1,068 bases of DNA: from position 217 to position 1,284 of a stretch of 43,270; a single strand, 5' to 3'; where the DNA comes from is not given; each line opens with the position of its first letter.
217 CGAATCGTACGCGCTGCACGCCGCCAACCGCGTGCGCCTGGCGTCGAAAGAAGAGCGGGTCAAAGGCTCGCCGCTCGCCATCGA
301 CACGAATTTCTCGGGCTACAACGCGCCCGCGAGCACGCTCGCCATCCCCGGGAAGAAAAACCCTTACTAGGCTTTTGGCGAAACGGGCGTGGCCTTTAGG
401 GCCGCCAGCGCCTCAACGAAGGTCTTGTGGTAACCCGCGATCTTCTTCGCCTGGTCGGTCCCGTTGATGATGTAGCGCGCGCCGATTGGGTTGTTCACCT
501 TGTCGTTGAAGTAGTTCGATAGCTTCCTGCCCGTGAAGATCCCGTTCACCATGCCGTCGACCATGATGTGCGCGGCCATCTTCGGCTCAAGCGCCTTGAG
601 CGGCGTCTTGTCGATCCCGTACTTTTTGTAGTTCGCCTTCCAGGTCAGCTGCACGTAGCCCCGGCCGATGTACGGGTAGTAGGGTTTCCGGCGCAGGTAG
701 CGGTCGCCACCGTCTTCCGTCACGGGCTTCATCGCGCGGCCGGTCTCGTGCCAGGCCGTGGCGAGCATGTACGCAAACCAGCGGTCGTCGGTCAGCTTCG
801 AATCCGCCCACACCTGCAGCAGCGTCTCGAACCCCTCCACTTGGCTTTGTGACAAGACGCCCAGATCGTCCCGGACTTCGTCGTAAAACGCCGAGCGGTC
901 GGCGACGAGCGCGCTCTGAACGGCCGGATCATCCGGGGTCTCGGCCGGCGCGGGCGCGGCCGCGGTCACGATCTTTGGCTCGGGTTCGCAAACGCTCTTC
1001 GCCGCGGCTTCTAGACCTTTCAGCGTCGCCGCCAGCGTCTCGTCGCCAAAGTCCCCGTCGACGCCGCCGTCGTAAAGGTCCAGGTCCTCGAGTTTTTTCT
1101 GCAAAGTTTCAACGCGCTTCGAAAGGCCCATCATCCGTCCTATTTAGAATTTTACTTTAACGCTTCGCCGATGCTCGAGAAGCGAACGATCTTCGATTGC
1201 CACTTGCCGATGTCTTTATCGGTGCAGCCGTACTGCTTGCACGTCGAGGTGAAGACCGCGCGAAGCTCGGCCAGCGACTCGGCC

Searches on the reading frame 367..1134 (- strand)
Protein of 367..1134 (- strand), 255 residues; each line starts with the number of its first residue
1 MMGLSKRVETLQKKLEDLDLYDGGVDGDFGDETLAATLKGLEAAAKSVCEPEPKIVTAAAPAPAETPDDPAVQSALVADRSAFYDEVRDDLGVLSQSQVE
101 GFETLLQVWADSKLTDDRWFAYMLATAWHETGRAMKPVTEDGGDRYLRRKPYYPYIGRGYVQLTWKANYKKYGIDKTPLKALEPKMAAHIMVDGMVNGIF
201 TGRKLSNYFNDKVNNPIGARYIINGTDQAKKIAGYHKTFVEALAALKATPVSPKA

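Call 21: search_protein_families(library=phrogs, proteins=[window:367-1134:-], max_evalue=0.001)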
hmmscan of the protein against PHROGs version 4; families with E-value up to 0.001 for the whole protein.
window:367-1134:- (255 aa): 2 families
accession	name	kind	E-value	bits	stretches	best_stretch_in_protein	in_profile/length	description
phrog_181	-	lysis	1.9e-28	100.9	1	6-249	268-537/769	endolysin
phrog_29753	-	unknown function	1.8e-23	84.3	1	118-241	244-372/374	-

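Call 69: search_dna_similar(query=window:367-1134:-, collection=phages, mode=protein, max_rows=15)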
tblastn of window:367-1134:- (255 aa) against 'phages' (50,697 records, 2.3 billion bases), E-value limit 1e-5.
Records with a match: 304; places in all: 304; records where one place covers at least 80% of the query: 0.
Best place of each record, by identity: <60% 304.
By first word of the organism name: Acinetobacter 227; Rhizobium 37; Sinorhizobium 10; Ruegeria 10; Maribacter 8; Friunavirus 1; Vibrio 1; Escherichia 1; Pseudanabaena 1; Erythrobactor 1; and 7 more.
By host as written in the record: Acinetobacter baumannii 91; - 29; Ruegeria pomeroyi DSS-3 10; Sinorhizobium meliloti 9; Acinetobacter pittii 8; Maribacter forsetii DSM18668 8; Acinetobacter baumannii 1137 6; Acinetobacter baumannii 28 5; and 106 more.
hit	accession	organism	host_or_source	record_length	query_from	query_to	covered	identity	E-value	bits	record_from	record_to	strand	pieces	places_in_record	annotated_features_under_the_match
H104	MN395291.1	Acinetobacter phage vB_AbaP_IME546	Acinetobacter baumannii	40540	73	246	68%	44.6%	7e-32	129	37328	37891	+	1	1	hypothetical protein (x2)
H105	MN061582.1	Acinetobacter phage vB_AbaP_IME546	Acinetobacter baumannii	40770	73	246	68%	44.6%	7e-32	129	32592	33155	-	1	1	hypothetical protein (x2)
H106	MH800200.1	Acinetobacter phage vB_AbaP_46-62_Aci07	Acinetobacter baumannii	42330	73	246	68%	43.5%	2e-31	127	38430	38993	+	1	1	putative endolysin | putative holin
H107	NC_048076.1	Acinetobacter phage vB_AbaP_46-62_Aci07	Acinetobacter baumannii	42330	73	246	68%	43.5%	2e-31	127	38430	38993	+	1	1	putative endolysin | holin/anti-holin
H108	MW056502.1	Acinetobacter virus fBenAci002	Acinetobacter baumannii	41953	84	246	64%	46.2%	6e-32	129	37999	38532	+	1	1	endolysin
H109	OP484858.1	Sinorhizobium phage NV1.1.1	Sinorhizobium meliloti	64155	79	253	69%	42.7%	7e-29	120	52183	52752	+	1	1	hypothetical protein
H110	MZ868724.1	Acinetobacter phage APK09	Acinetobacter baumannii strain B05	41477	84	246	64%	45.6%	5e-31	126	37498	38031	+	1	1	endolysin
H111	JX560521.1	Acinetobacter phage phiAC-1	Acinetobacter soli KZ-1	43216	84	243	63%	46.4%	3e-38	147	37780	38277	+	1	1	putative endolysin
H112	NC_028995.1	Acinetobacter phage phiAC-1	Acinetobacter soli KZ-1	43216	84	243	63%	46.4%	3e-38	147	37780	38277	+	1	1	putative endolysin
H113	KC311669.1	Acinetobacter phage AB3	carbapenem-resistant Acinetobacter ...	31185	87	246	63%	46.4%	1e-31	128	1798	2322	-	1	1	putative endolysin | putative chitinase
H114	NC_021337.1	Acinetobacter phage AB3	carbapenem-resistant Acinetobacter ...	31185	87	246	63%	46.4%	1e-31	128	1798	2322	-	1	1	putative endolysin | putative chitinase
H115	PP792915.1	Acinetobacter phage phiAB440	Acinetobacter baumannii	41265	87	246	63%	46.4%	1e-31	128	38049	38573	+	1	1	endolysin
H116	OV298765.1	Acinetobacter phage MD-2021b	not known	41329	87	246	63%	46.4%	4e-31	126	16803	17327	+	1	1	Predicted chitinase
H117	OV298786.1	Acinetobacter phage MD-2021b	not known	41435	87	246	63%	46.4%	4e-31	126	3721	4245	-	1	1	Predicted chitinase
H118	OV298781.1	Acinetobacter phage MD-2021b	not known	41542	87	246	63%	46.4%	4e-31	126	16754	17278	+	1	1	Predicted chitinase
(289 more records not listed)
